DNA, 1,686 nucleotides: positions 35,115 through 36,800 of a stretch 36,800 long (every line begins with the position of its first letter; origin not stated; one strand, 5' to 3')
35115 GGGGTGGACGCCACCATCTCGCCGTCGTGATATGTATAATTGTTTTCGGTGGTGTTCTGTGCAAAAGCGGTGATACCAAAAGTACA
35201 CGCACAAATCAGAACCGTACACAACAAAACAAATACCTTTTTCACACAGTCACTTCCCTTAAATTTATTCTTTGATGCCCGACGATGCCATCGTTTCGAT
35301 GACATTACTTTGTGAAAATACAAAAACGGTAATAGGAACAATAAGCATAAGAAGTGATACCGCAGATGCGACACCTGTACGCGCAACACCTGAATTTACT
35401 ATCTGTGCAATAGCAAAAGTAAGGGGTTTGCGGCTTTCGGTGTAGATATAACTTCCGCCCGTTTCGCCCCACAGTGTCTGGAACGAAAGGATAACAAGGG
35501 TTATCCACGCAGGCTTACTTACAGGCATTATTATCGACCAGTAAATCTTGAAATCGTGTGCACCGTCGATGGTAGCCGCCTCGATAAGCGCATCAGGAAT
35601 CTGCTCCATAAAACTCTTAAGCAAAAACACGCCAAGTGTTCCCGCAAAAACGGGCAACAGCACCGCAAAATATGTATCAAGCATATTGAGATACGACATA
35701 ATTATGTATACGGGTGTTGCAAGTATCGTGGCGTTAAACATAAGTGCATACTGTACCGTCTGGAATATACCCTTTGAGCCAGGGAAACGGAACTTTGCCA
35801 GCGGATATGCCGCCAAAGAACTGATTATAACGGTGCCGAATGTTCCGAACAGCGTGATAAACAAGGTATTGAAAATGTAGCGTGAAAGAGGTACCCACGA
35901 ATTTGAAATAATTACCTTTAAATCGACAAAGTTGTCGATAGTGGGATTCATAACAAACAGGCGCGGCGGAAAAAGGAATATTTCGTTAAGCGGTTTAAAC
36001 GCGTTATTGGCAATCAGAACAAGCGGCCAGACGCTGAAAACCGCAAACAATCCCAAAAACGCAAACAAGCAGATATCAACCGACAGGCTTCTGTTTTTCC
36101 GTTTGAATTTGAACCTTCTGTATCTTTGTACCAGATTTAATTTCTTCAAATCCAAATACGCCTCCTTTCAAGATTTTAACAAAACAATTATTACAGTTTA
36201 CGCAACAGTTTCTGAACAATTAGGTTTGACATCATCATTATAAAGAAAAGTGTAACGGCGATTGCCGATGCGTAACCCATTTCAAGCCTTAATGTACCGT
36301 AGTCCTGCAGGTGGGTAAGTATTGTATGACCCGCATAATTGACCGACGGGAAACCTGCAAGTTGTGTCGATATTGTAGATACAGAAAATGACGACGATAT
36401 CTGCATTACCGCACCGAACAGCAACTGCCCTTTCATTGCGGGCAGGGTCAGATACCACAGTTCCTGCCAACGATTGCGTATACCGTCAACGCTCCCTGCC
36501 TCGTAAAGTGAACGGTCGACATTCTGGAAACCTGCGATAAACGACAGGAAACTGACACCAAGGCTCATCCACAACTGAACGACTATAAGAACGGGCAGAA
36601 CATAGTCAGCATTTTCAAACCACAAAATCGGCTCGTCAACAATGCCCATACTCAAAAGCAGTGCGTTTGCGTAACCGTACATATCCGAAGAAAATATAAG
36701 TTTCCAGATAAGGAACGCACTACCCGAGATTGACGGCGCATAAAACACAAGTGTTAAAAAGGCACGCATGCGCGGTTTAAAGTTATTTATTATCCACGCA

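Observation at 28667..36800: Uncharacterised NHL-propeller / Yip1 / DUF5696-like membrane trio sandwiched between two ABC sugar-permease pairs with no binding protein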

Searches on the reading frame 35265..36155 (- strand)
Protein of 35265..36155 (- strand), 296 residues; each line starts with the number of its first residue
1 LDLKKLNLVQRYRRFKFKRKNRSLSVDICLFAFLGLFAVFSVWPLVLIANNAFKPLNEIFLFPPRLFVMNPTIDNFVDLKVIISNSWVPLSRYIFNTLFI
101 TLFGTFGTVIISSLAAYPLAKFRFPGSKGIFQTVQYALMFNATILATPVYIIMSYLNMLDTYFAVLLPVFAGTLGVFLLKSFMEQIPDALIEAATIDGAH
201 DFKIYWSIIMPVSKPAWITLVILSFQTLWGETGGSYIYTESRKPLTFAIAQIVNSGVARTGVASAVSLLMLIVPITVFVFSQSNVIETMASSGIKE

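Call 3: search_protein_families(library=pfam, proteins=[window:35265-36155:-], max_evalue=0.01)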
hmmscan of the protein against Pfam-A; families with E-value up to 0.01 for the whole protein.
window:35265-36155:- (296 aa): 2 families
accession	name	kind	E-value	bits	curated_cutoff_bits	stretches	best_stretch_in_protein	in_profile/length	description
PF00528.27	BPD_transp_1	-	1.6e-08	34.9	26.4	1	139-281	22-173/184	Binding-protein-dependent transport system inner membrane component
PF12113.13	SVM_signal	-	0.0084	16.6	22.4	1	17-37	2-22/33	SVM protein signal sequence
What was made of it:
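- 35265..36155 (-): pA2: MalG/UgpE-type CUT1 permease, first pair. BPD_transp_1 (call 3).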

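Call 4: search_protein_families(library=ncbifam, proteins=[window:35265-36155:-], max_evalue=0.01)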
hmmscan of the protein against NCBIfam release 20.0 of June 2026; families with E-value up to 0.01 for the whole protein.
window:35265-36155:- (296 aa): 16 families
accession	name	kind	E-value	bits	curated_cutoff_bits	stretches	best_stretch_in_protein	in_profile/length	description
NF008210.0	PRK10973.1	equivalog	4.7e-22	79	297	1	37-287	19-274/281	sn-glycerol-3-phosphate ABC transporter permease UgpE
NF008231.0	PRK10998.1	equivalog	7.1e-17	61.9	261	1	83-295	74-295/296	maltose ABC transporter permease MalG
NF040932.1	ABC_arch_GlcU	equivalog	2.1e-16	60.4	340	1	34-290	9-265/272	glucose ABC transporter permease GlcU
NF007047.0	PRK09500.1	equivalog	6.5e-09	35.8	326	1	95-283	61-250/257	spermidine/putrescine ABC transporter permease PotC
TIGR02139.1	permease_CysT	equivalog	9.4e-07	28.7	246.1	1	176-280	148-254/265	sulfate ABC transporter permease subunit CysT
TIGR01581.1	Mo_ABC_porter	hypoth_equivalog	2.6e-06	27.1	210.3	1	100-272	29-219/225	ABC transporter permease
NF040931.1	ABC_arch_GlcT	equivalog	3.2e-06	27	360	1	149-225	133-208/278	glucose ABC transporter permease GlcT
NF011624.0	PRK15050.1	equivalog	1.2e-05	24.5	247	1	183-279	184-280/297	2-aminoethylphosphonate ABC transporter permease subunit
TIGR02141.1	modB_ABC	equivalog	2.1e-05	24.2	182.6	1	177-277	94-201/208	molybdate ABC transporter permease subunit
NF008208.0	PRK10971.1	equivalog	0.00011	21.8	415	1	178-234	158-214/277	sulfate/thiosulfate ABC transporter permease CysT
TIGR03226.1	PhnU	equivalog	0.00062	19.3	283.45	1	183-279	202-298/311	2-aminoethylphosphonate ABC transporter permease subunit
NF006939.0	PRK09421.1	equivalog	0.0009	18.7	262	1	176-280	109-214/230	molybdate ABC transporter permease subunit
NF007963.0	PRK10683.1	equivalog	0.00092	18.7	489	1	150-284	172-311/317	putrescine ABC transporter permease PotH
TIGR00969.1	3a0106s02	subfamily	0.001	18.6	240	0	180-285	163-268/272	sulfate ABC transporter permease subunit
TIGR01097.1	PhnE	equivalog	0.001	18.6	216.7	1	30-225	10-192/252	phosphonate ABC transporter, permease protein PhnE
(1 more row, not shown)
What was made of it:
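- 35265..36155 (-): Best NCBIfam similarity is to UgpE and MalG (call 4).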

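Call 7: find_encoding_contigs(protein=window:35265-36155:-, flank=10000, max_places=6)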
Protein window:35265-36155:- (296 aa): no gene with exactly this product is on record in the collection.

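Call 35: find_related_loci(query=window:35265-36155:-, collection=metagenome_contigs, flank=10000)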
Query window:35265-36155:- (296 aa) in metagenome_contigs; peptide patterns used: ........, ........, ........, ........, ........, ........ (x = any residue, [..] = any of these).
593 stretches matched a pattern; 415 encode a relative of the query (tblastn E <= 1e-3); the best 80 are kept; 80 distinct loci.
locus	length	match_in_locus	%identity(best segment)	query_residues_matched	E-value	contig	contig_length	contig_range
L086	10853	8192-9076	80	2-296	3e-163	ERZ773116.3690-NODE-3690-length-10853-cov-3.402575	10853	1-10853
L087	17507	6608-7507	62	2-296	1e-125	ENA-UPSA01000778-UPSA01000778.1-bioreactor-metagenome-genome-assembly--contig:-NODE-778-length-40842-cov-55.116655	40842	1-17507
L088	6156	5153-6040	63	4-295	2e-125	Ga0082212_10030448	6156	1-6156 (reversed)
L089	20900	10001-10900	62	2-296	1e-125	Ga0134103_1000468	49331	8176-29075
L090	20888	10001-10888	62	4-296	1e-124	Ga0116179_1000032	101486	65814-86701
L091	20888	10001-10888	62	4-296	1e-124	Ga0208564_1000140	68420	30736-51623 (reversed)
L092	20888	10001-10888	62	4-296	1e-124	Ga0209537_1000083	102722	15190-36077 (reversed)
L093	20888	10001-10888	61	5-296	5e-124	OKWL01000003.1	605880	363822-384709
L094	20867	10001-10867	62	10-296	2e-123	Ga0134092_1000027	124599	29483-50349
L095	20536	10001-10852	64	12-295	5e-123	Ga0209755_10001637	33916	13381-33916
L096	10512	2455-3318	61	8-295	1e-120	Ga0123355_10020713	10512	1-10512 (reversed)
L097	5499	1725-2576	62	12-295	2e-120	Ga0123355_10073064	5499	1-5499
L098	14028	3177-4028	64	13-296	1e-119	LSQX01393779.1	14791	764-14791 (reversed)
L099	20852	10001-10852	64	13-296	1e-119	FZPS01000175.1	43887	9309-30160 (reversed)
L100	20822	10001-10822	66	23-296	3e-118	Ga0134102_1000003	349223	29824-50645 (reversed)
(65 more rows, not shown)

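Call 39: search_solved_structures(query=A2, max_evalue=0.1)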
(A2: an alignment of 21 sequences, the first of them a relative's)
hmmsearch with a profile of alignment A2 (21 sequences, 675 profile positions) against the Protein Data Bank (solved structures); distinct sequences matched with E-value up to 0.1: 4.
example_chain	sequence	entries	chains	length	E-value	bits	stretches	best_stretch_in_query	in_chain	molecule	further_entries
2kpn_A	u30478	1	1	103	0.00011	24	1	624-673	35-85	Bacillolysin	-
6nz0_Z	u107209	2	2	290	0.0068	18.1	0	636-674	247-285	Dyslexia-associated protein KIAA0319-like protein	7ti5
4r2f_A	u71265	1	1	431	0.022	16.4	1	248-307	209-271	Extracellular solute-binding protein family 1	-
6v3p_C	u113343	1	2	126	0.027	16.1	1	513-595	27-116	IgA FC receptor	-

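Call 40: search_solved_structures(query=A3, max_evalue=0.1)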
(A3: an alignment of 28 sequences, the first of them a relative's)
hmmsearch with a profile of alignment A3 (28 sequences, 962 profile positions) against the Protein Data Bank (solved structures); distinct sequences matched with E-value up to 0.1: 129 (the best 60 are shown).
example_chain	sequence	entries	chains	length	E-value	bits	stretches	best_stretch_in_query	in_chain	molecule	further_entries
5ysb_A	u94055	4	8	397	5e-27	97.2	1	557-866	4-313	Lin1841 protein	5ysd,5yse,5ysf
5ci5_A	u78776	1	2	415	1.6e-14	55.8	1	561-945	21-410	Extracellular solute-binding protein family 1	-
6hur_A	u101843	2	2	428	6e-14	53.9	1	615-735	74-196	ABC transporter substrate-binding protein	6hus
3uor_A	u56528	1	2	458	1.5e-13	52.7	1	557-741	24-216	ABC transporter sugar binding protein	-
4r9f_A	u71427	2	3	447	3.9e-13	51.3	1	605-708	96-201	MBP1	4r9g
5f7v_A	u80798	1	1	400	6.9e-13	50.4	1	579-767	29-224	Lmo0181 protein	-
4qrz_A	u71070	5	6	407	7.4e-13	50.3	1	581-739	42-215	ABC-TYPE SUGAR TRANSPORTER | ABC transporter, substrate binding protein (Sugar)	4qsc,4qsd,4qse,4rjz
9xf5_A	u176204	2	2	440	1.1e-12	49.8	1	592-723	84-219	ABC transporter substrate-binding protein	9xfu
7x0i_A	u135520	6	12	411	4e-12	47.9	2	605-761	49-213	CbpB | CpbB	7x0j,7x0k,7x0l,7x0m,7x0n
2hfb_A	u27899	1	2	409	1e-11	46.5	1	583-704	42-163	Sugar ABC transporter, sugar-binding protein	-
6h0h_A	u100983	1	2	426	1.1e-11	46.5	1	582-849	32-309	Probable solute binding protein of ABC transporter system for sugars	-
6q5g_A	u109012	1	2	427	1.1e-11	46.4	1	582-849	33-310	Sugar ABC transporter substrate-binding protein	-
6pql_A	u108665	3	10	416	1.1e-11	46.4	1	583-704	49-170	ABC transporter sugar-binding protein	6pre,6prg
2hq0_A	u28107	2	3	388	1.2e-11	46.3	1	583-704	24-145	Sugar ABC transporter, sugar-binding protein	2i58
2heu_A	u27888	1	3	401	1.3e-11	46.3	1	583-704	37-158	Sugar ABC transporter, sugar-binding protein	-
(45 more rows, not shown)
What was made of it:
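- Closest known: CUT1. Same: A family-1 solute-binding domain (call 40).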

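Call 42: search_protein_families(library=pfam, proteins=[L086:2317-4362:+, L090:17769-19820:+], max_evalue=0.01)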
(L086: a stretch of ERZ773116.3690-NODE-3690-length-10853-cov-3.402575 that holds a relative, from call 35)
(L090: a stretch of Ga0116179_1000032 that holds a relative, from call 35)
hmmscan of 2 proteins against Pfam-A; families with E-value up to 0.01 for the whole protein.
L086:2317-4362:+ (681 aa): 5 families
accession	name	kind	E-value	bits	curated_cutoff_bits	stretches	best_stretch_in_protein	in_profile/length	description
PF16403.11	Bact_surface_Ig-like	-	5e-08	33.3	27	1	622-675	14-68/71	Bacterial surface protein, Ig-like domain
PF18981.6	InlK_D3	-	0.00011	22.7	25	0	534-583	22-67/75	Internalin K domain (D3/D4)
PF02494.22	HYR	-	0.00018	22.2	21.7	0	558-590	50-81/81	HYR domain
PF20164.4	GspA_SrpA_N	-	0.001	19.9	27.4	0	630-679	61-112/117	GspA/SrpA SigLec-like domain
PF19077.6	Big_13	-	0.0051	17.7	27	0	650-678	71-100/102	Bacterial Ig-like domain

L090:17769-19820:+ (683 aa): 1 family
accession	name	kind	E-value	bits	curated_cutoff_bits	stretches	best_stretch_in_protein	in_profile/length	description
PF16403.11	Bact_surface_Ig-like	-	0.00015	22.1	27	1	632-677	27-71/71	Bacterial surface protein, Ig-like domain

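Call 70: search_protein_families(library=pfam, proteins=[L086:4359-7274:+], max_evalue=0.01)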
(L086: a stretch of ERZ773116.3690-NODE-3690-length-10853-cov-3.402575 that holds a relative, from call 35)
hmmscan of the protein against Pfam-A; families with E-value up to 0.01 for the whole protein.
L086:4359-7274:+ (971 aa): 3 families
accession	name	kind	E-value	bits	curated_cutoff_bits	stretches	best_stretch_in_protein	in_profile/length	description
PF01547.30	SBP_bac_1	-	1.8e-19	71.3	26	1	580-858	9-306/307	Bacterial extracellular solute-binding protein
PF13416.11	SBP_bac_8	-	3.6e-15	56.9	27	1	612-863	33-254/279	Bacterial extracellular solute-binding protein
PF25275.1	Golvesin_C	-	0.00061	20.3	31.6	0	303-334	37-68/132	Golvesin C-terminal domain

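Call 83: search_protein_families(library=pfam, alignment_id=A3, max_evalue=0.01)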
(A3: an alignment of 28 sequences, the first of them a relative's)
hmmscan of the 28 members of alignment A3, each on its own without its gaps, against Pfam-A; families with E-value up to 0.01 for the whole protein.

A. member 1, L086:4359-7274:+ (971 aa): 3 families
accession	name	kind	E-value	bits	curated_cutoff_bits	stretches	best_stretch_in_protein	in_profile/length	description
PF01547.30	SBP_bac_1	-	1.8e-19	71.3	26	1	580-858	9-306/307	Bacterial extracellular solute-binding protein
PF13416.11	SBP_bac_8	-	3.6e-15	56.9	27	1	612-863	33-254/279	Bacterial extracellular solute-binding protein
PF25275.1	Golvesin_C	-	0.00061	20.3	31.6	0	303-334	37-68/132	Golvesin C-terminal domain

B. families by the number of members that match (of 28 scanned): 9 families
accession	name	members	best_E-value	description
PF01547.30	SBP_bac_1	28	1.5e-27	Bacterial extracellular solute-binding protein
PF13416.11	SBP_bac_8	28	2.3e-23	Bacterial extracellular solute-binding protein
PF25275.1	Golvesin_C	20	2.7e-06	Golvesin C-terminal domain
PF16990.11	CBM_35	11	7.6e-06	Carbohydrate binding module (family 35)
PF09394.16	Inhibitor_I42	2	0.00098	Chagasin family peptidase inhibitor I42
PF03422.21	CBM_6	1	0.00013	Carbohydrate binding module (family 6)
PF03840.19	SecG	1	0.00041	Preprotein translocase SecG subunit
PF17561.7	TssO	1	0.0038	Type VI secretion system, TssO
PF06545.17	AllG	1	0.0054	Oxamate carbamoyltransferase subunit AllG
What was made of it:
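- The giant SBP's C-terminal domain matches family-1 sugar SBPs (5ysb, E 5e-27) and its N-terminal part matches a CBM35 (E 1.7e-7) (calls 40, 83).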

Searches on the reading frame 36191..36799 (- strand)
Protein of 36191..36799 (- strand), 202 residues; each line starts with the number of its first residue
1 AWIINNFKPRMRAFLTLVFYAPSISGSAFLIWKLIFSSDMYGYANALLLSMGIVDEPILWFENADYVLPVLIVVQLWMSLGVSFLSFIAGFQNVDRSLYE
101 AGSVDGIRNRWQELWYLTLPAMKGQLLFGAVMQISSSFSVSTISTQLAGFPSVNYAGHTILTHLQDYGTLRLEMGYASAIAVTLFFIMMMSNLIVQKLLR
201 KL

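Call 3: search_protein_families(library=pfam, proteins=[window:36191-36799:-], max_evalue=0.01)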
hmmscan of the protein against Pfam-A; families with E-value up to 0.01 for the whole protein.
window:36191-36799:- (202 aa): 1 family
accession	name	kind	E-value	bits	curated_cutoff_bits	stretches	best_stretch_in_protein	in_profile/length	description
PF00528.27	BPD_transp_1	-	2.8e-09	37.4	26.4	1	12-199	21-179/184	Binding-protein-dependent transport system inner membrane component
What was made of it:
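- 36191..36800 (-): pA1: MalF/UgpA-type CUT1 permease, first pair. Only the C-terminal 202 residues are present; the window edge cuts off about 103 N-terminal codons. BPD_transp_1 E 2.8e-9 (call 3).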

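Call 4: search_protein_families(library=ncbifam, proteins=[window:36191-36799:-], max_evalue=0.01)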
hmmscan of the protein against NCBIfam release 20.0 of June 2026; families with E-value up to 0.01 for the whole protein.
window:36191-36799:- (202 aa): 6 families
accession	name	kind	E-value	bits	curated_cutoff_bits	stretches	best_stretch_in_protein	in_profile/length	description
NF040931.1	ABC_arch_GlcT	equivalog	3e-10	40.2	360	1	12-189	90-259/278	glucose ABC transporter permease GlcT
NF007044.0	PRK09497.1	equivalog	1.7e-08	34.3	348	1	1-190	87-268/285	spermidine/putrescine ABC transporter permease PotB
NF007852.0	PRK10561.1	equivalog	5.5e-05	23.1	335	1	14-194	109-283/295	sn-glycerol-3-phosphate ABC transporter permease UgpA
NF007963.0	PRK10683.1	equivalog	7.8e-05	22.2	489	1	1-197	121-307/317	putrescine ABC transporter permease PotH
TIGR01581.1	Mo_ABC_porter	hypoth_equivalog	0.00064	19.3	210.3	1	71-188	106-219/225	ABC transporter permease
NF008232.0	PRK10999.1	equivalog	0.0036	16.1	392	0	12-127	324-433/520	maltose ABC transporter permease MalF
